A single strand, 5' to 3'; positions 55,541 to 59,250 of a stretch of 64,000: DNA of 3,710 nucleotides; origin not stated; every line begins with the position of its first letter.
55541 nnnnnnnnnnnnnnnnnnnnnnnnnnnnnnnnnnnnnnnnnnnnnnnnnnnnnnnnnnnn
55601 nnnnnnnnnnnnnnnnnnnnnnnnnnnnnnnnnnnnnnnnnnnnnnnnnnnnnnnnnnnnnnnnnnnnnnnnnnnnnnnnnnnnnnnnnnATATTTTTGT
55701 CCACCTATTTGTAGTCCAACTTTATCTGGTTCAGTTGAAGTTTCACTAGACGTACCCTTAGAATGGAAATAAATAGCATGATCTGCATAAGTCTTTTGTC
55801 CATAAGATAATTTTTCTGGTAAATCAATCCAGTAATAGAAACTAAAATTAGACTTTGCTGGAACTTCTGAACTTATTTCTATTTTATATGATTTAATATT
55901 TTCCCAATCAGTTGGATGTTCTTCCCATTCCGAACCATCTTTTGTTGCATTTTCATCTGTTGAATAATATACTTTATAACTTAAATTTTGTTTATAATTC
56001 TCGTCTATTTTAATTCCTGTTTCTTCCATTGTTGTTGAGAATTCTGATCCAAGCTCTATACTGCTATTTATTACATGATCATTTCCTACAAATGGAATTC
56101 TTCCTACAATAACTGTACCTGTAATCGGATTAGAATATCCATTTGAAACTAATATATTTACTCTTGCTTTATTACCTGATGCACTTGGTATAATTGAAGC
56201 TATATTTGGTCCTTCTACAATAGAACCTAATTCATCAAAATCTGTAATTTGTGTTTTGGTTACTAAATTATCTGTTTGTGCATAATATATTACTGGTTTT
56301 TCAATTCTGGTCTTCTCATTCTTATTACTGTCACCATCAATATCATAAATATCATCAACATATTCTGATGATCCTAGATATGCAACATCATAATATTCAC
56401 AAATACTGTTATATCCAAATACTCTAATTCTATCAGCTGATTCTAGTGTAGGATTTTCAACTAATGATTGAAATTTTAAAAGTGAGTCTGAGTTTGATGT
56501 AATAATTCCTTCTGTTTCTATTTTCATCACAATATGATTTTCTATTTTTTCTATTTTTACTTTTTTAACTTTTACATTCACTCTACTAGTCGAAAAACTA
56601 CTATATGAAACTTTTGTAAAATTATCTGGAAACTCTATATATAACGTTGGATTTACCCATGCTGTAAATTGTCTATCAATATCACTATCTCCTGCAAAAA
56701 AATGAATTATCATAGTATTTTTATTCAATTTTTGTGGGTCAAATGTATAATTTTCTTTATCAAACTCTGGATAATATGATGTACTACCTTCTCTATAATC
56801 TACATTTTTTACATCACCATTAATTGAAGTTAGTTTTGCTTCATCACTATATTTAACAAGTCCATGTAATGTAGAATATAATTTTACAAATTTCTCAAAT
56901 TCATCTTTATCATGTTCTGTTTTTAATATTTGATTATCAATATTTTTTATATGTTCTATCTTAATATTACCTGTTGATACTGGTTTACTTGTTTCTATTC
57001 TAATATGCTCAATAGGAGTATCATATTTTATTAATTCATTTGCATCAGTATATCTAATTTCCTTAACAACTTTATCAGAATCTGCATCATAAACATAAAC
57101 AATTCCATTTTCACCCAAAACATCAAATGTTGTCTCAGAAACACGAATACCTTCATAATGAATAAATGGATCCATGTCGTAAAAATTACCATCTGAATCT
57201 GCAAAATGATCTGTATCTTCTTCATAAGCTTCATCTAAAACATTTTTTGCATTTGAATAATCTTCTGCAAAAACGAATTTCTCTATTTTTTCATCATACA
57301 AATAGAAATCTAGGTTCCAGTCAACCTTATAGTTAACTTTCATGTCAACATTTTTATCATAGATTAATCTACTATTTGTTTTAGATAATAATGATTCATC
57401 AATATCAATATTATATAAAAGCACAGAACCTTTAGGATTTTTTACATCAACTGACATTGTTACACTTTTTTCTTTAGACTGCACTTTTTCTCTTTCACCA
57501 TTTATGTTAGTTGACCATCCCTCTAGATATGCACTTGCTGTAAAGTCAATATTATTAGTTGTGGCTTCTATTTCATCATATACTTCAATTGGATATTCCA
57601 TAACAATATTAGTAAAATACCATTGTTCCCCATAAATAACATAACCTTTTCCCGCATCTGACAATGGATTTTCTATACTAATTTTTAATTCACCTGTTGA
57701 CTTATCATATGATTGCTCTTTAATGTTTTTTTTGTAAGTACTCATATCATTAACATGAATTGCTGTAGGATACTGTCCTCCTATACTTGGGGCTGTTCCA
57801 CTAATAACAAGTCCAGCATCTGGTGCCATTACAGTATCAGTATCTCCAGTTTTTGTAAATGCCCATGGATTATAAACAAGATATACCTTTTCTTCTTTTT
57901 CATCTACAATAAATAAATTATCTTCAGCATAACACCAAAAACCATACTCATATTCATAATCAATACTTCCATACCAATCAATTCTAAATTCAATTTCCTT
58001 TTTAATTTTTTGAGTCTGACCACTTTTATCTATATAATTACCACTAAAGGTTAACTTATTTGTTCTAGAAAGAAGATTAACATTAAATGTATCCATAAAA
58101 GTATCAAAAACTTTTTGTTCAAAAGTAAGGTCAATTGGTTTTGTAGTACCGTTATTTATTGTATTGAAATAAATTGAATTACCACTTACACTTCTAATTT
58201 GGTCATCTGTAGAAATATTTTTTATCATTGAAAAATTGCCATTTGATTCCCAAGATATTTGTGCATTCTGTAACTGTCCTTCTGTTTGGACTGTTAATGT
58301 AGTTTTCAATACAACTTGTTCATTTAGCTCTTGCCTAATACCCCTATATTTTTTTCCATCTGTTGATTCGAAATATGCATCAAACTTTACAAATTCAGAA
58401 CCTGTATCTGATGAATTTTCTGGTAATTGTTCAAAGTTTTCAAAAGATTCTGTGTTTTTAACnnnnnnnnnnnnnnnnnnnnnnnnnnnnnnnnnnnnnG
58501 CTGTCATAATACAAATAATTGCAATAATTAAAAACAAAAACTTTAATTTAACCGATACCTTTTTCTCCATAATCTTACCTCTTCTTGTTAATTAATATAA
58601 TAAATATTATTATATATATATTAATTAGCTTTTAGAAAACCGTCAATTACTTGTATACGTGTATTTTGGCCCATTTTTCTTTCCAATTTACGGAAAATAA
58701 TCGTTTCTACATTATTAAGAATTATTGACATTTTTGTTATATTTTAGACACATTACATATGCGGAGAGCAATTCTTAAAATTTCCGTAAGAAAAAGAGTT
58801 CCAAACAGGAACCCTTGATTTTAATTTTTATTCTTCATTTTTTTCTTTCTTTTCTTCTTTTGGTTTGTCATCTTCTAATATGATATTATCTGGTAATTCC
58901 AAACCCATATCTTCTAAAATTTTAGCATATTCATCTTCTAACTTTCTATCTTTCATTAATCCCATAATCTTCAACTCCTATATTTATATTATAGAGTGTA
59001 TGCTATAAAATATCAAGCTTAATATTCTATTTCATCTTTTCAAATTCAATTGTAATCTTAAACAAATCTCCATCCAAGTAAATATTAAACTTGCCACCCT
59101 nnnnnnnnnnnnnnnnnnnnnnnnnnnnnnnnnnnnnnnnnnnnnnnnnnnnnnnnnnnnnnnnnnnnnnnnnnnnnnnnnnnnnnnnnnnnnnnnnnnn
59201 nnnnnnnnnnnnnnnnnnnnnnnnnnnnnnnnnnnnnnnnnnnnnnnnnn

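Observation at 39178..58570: Three paralogous giant surface-protein genes embedded among essential core genes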

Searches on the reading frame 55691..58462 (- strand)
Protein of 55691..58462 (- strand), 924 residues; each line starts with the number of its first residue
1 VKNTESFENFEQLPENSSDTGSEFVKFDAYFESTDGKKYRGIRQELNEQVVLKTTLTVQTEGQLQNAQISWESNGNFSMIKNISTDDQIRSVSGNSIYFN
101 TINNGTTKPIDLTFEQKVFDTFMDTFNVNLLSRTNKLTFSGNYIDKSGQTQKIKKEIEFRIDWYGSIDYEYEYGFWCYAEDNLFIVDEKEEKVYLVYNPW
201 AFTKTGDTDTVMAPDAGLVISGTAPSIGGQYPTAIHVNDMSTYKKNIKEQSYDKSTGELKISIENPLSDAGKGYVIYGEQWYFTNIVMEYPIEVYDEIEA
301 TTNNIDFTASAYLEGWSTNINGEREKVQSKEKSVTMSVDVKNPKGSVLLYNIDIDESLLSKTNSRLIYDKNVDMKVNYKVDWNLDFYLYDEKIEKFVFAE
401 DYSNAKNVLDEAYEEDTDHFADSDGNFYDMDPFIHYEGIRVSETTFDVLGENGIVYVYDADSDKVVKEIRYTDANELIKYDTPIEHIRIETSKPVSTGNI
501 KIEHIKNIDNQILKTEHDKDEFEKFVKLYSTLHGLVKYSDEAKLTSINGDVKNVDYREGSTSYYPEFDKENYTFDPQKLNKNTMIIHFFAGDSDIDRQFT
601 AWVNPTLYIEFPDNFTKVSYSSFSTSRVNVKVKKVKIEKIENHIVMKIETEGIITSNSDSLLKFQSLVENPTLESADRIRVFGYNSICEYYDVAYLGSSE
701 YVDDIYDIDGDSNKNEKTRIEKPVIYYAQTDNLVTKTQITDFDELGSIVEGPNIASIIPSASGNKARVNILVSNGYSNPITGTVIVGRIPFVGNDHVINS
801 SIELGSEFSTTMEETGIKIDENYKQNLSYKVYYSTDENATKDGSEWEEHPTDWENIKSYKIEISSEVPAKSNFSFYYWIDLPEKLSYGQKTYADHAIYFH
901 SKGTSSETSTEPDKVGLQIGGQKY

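Call 55: predict_structure(alignment_id=A3)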
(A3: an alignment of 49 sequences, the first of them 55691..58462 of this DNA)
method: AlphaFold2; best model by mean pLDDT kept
length: 924 residues; sequences in the alignment: 49
mean_pLDDT: 86.4   pTM: 0.68
mean pLDDT of the five models: 86.4, 85.5, 84.8, 83.7, 82.8
residues with pLDDT >= 90: 504; 70-90: 314; 50-70: 88; < 50: 18
segments of 3 or more residues with pLDDT < 50: 405-408, 410-412, 922-924
pLDDT, mean of each block of 10 residues (from residue 1): 72 90 93 94 90 93 95 88 88 93 94 86 75 95 93 96 85 61 76 88 62 84 90 91 78 95 78 66 89 77 80 92 92 84 64 86 91 90 90 92 54 67 92 94 94 96 95 96 93 93 95 96 95 90 85 90 89 77 92 62 93 92 85 95 95 90 89 75 89 68 88 87 82 84 81 82 81 85 95 91 93 94 80 95 93 96 91 93 89 95 77 87 42
secondary structure, 60 per line:
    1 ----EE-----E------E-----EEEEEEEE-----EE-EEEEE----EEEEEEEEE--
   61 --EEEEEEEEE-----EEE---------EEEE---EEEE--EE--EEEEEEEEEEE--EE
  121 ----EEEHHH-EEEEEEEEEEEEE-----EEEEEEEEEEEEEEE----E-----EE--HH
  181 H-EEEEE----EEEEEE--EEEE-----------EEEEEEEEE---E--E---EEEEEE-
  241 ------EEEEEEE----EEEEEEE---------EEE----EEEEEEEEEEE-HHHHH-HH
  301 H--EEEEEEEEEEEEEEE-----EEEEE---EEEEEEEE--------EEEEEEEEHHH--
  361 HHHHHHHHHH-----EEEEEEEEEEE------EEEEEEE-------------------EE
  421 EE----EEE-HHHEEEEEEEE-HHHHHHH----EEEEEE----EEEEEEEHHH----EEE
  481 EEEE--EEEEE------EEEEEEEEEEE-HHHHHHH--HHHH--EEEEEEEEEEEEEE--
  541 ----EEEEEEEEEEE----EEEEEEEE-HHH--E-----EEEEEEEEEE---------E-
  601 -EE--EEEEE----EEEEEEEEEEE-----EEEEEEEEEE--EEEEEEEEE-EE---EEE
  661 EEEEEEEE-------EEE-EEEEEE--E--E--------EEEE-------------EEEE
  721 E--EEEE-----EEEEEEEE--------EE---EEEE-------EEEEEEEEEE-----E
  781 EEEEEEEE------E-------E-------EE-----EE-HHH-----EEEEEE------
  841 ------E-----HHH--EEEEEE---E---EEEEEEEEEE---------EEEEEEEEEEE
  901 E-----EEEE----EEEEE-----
elements in order (helices of 4 or more, strands of 3 or more residues): E25-32 E41-45 E50-58 E63-71 E77-79 E89-92 E96-99 E106-116 E125-127 E132-144 E150-164 E183-187 E192-197 E200-203 E215-223 E234-239 E247-253 E258-264 E274-276 E281-291 H293-297 E304-318 E324-328 E332-339 E348-355 H361-370 E376-386 E393-399 E419-422 E427-429 E434-441 H443-449 E454-459 E464-470 E478-484 E487-491 E498-508 H510-516 H519-522 E525-538 E545-555 E560-567 E580-589 E606-610 E615-625 E631-640 E643-651 E658-668 E676-678 E680-685 E700-703 E717-721 E724-727 E733-740 E754-757 E765-774 E780-788 E829-834 E858-863 E871-880 E890-901 E907-910 E915-919
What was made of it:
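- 55691..58462 (-): P3 head (aa 37-960): a chain of Ig-like beta-sandwich domains. AlphaFold2 model with pLDDT 86.4, all-beta (call 55).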

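Call 57: fold_search(model_id=the predicted structure, library=pdb)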
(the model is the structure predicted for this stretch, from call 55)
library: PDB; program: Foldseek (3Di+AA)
matches with E <= 10: 1423; with E <= 0.001: 255
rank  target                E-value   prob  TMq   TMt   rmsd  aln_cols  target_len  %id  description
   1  8t2v_A                1.9e-15  1.00  0.15  0.14  25.5       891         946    8  Cryo-EM Structures of Full-length Integrin alphaIIbbeta3 in Native Lipids (released 2023-07-26)
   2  3fcs_A                4.5e-15  1.00  0.14  0.14  24.9       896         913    8  Structure of complete ectodomain of integrin aIIBb3 (released 2009-01-20)
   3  6avu_A                9.1e-15  1.00  0.15  0.15  37.2      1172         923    8  Human alpha-V beta-3 Integrin (open conformation) in complex with the therapeutic antibody LM609 (released 2017-11-01)
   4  8xen_A                5.9e-14  1.00  0.15  0.15  46.1      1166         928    8  Cryo-EM structure of integrin ITGAV/ITGB3 complex, conformation 4 (released 2024-12-18)
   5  4cak_A                8.3e-14  1.00  0.13  0.14  26.7       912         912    8  Three-dimensional reconstruction of intact human integrin alphaIIbbeta3 in a phospholipid bilayer nanodisc (released 2013-10-30)
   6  8xei_A                1.0e-13  1.00  0.15  0.15  27.9      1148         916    8  Cryo-EM structure of integrin ITGAV/ITGB3 complex, conformation 1 (released 2024-12-18)
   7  4g1e_A                1.1e-13  1.00  0.16  0.15  24.9      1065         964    7  Crystal structure of integrin alpha V beta 3 with coil-coiled tag. (released 2012-12-12)
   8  8xer_A                1.2e-13  1.00  0.15  0.15  30.6      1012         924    8  Cryo-EM structure of integrin ITGAV, ITGB3 and Cilengitide TFA complex, conformation 1 (released 2024-12-18)
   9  7usl_A                1.4e-13  1.00  0.13  0.14  27.0      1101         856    9  Integrin alphaM/beta2 ectodomain in complex with adenylate cyclase toxin RTX751 and M1F5 Fab (released 2022-08-17)
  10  8zdg_A                1.6e-13  1.00  0.14  0.14  28.1       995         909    8  Cryo-EM structure of the integrin avb3 with CWHM-12, conformation 1 (released 2025-10-22)
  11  4g1m_A                1.8e-13  1.00  0.15  0.15  29.9      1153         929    8  Re-refinement of alpha V beta 3 structure (released 2012-12-12)
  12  3fcs_C                2.0e-13  1.00  0.14  0.15  24.4       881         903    7  Structure of complete ectodomain of integrin aIIBb3 (released 2009-01-20)
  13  6avq_A                4.4e-13  1.00  0.16  0.16  28.2       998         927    7  The Therapeutic Antibody LM609 Selectively Inhibits Ligand Binding to Human alpha-V beta-3 Integrin via Steric Hindran (released 2017-11-01)
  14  6avr_A                4.6e-13  1.00  0.16  0.16  30.6      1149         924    8  Human alpha-V beta-3 Integrin (intermediate conformation) in complex with the therapeutic antibody LM609 (released 2017-11-01)
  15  1jv2_A                5.4e-13  1.00  0.15  0.15  27.0      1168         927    8  CRYSTAL STRUCTURE OF THE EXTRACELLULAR SEGMENT OF INTEGRIN ALPHAVBETA3 (released 2001-10-17)
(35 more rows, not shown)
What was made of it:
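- Foldseek also hits the Bap BSP domain and the AgI/II C-terminus (call 57).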

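Call 91: search_solved_structures(query=A3, max_evalue=1)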
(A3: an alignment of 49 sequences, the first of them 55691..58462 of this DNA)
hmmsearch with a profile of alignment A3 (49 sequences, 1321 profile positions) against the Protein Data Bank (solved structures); distinct sequences matched with E-value up to 1: 1.
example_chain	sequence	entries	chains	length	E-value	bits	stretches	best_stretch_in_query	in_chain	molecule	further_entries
8bdw_A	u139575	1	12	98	0.0051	17.8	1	1069-1150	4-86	Cell surface adherence protein,collagen-binding domain, LPXTG-motif cell wall anchor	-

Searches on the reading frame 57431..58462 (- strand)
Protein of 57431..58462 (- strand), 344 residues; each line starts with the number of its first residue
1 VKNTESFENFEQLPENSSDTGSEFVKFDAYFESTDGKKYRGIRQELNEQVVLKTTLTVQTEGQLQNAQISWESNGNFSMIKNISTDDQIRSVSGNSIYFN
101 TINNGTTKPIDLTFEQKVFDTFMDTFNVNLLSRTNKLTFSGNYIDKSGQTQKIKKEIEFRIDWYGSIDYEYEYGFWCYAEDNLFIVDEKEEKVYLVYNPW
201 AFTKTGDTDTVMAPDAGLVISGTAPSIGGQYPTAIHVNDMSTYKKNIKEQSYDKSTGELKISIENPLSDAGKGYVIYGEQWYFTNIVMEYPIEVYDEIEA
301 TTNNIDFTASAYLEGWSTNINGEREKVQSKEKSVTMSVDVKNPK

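Call 63: predict_structure(alignment_id=A5)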
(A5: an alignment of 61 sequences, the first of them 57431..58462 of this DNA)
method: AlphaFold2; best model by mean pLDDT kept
length: 344 residues; sequences in the alignment: 61
mean_pLDDT: 90.4   pTM: 0.85
mean pLDDT of the five models: 90.4, 90.0, 89.1, 88.7, 88.4
residues with pLDDT >= 90: 256; 70-90: 60; 50-70: 24; < 50: 4
segments of 3 or more residues with pLDDT < 50: 171-173
pLDDT, mean of each block of 10 residues (from residue 1): 82 96 97 97 93 97 97 91 94 96 98 95 92 98 98 98 83 54 91 93 63 87 94 96 85 98 94 84 93 84 87 94 94 89 70
secondary structure, 60 per line:
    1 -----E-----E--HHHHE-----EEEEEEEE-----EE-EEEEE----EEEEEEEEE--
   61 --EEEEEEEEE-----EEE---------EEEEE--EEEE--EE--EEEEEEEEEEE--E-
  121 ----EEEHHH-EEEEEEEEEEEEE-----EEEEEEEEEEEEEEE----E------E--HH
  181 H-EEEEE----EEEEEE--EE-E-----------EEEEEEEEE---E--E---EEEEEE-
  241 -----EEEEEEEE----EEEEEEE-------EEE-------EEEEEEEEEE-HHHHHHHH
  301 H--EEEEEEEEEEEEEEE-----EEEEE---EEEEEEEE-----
elements in order: H15-18 E25-32 E41-45 E50-58 E63-71 E77-79 E89-93 E96-99 E106-116 E125-127 E132-144 E150-164 E183-187 E192-197 E215-223 E234-239 E246-253 E258-264 E272-274 E282-291 H293-301 E304-318 E324-328 E332-339
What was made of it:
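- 55691..58462 (-): The N-terminal 344 aa model has pLDDT 90.4 (call 63).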

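Call 65: fold_search(model_id=the predicted structure, library=pdb)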
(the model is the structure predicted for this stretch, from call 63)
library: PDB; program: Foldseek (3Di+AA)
matches with E <= 10: 1197; with E <= 0.001: 81
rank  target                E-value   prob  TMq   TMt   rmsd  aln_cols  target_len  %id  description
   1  6avq_A                3.8e-08  1.00  0.45  0.20   9.1       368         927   10  The Therapeutic Antibody LM609 Selectively Inhibits Ligand Binding to Human alpha-V beta-3 Integrin via Steric Hindran (released 2017-11-01)
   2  4nen_A                3.8e-08  1.00  0.39  0.16   9.3       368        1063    9  An internal ligand-bound, metastable state of a leukocyte integrin, aXb2 (released 2014-01-15)
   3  8xen_A                4.0e-08  1.00  0.39  0.19  10.1       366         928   10  Cryo-EM structure of integrin ITGAV/ITGB3 complex, conformation 4 (released 2024-12-18)
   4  5es4_G                4.0e-08  1.00  0.38  0.19  10.6       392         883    8  RE-REFINEMENT OF INTEGRIN ALPHAXBETA2 ECTODOMAIN IN THE CLOSED/BENT CONFORMATION (released 2016-03-02)
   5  6avu_A                1.2e-07  1.00  0.43  0.20  10.1       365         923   11  Human alpha-V beta-3 Integrin (open conformation) in complex with the therapeutic antibody LM609 (released 2017-11-01)
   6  5es4_C                1.6e-07  1.00  0.39  0.19  10.5       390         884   10  RE-REFINEMENT OF INTEGRIN ALPHAXBETA2 ECTODOMAIN IN THE CLOSED/BENT CONFORMATION (released 2016-03-02)
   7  4g1e_A                2.0e-07  1.00  0.41  0.18  12.0       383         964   11  Crystal structure of integrin alpha V beta 3 with coil-coiled tag. (released 2012-12-12)
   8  5es4_A                2.5e-07  1.00  0.39  0.16   9.3       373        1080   10  RE-REFINEMENT OF INTEGRIN ALPHAXBETA2 ECTODOMAIN IN THE CLOSED/BENT CONFORMATION (released 2016-03-02)
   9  7nxd_A                3.8e-07  1.00  0.40  0.19  10.1       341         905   10  Cryo-EM structure of human integrin alpha5beta1 in the half-bent conformation (released 2021-08-25)
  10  5cfa_A                3.8e-07  1.00  0.20  0.20  25.3       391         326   10  Crystal structures of Bbp from Staphylococcus aureus with peptide ligand (released 2015-09-23)
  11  3k71_E                4.2e-07  1.00  0.40  0.20   9.2       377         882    9  Structure of integrin alphaX beta2 ectodomain (released 2010-01-12)
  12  3k71_A                4.2e-07  1.00  0.39  0.19   9.5       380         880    8  Structure of integrin alphaX beta2 ectodomain (released 2010-01-12)
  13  3k71_C                5.6e-07  1.00  0.40  0.20   9.3       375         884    9  Structure of integrin alphaX beta2 ectodomain (released 2010-01-12)
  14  7usm_A                5.6e-07  1.00  0.38  0.19   9.6       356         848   11  Integrin alphaM/beta2 ectodomain (released 2022-08-17)
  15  7usl_A                6.2e-07  1.00  0.38  0.19  10.0       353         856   10  Integrin alphaM/beta2 ectodomain in complex with adenylate cyclase toxin RTX751 and M1F5 Fab (released 2022-08-17)
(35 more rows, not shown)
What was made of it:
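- The confident all-beta model (pLDDT 86-90) resembles chains of Ig-like domains, including the MSCRAMM and Als adhesin heads (calls 55, 57, 63, 65).
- On MSCRAMM: Foldseek hits SdrG, SdrE and Bbp at E of about 1e-6, but with TM of about 0.2 (call 65).
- Closest known: MSCRAMMs. Same: These proteins are among the Foldseek hits (E from 4e-7 to 2e-4, call 65).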

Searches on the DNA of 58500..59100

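Call 47: search_rna_families(source=window, start=58500, end=59100, threshold=evalue, max_evalue=10)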
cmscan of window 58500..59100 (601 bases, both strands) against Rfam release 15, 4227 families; matches with E-value up to 10: 3.
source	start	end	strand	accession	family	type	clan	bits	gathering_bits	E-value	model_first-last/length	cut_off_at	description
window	58795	58852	+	RF01291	SNORD97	Gene; snRNA; snoRNA; CD-box;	-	19.6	45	0.79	35-96/142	no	Small nucleolar RNA SNORD97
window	58788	58839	-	RF01859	Phe_leader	Cis-reg; leader;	-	19.2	55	1.4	1-125/125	no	Phenylalanine leader peptide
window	58788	58879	+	RF01577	RNase_P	Gene; ribozyme;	CL00002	16.7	100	3.3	76-168/626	no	Plasmodium RNase_P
